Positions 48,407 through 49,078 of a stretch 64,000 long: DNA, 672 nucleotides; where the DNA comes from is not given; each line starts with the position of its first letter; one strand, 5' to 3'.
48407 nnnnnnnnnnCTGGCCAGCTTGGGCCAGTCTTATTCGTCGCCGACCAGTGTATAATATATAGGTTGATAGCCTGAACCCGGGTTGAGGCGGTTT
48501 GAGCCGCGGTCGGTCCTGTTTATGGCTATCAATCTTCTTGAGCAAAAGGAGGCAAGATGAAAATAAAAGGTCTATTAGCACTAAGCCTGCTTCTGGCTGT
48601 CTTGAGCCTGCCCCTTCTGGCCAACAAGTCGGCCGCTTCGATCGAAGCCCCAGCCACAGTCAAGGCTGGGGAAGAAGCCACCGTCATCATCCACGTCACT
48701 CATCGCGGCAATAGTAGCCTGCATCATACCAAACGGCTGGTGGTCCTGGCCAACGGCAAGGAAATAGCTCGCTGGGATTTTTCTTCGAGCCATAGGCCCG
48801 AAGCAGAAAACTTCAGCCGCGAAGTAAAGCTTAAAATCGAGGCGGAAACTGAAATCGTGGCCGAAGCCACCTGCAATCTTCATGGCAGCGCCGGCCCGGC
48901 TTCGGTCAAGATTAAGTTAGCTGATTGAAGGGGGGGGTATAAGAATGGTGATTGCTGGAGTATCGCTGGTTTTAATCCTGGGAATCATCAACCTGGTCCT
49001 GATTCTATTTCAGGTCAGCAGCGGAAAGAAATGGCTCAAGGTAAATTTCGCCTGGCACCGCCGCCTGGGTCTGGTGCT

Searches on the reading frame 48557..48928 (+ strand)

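Call 74: search_protein_families(library=pfam, proteins=[window:48557-48928:+], max_evalue=0.001)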
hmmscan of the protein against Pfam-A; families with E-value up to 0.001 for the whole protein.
window:48557-48928:+ (123 aa): 1 family
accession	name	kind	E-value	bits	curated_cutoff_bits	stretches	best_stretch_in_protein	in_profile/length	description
PF01880.24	Desulfoferrodox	-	2.4e-07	31.7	22.2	1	24-110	8-93/98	Desulfoferrodoxin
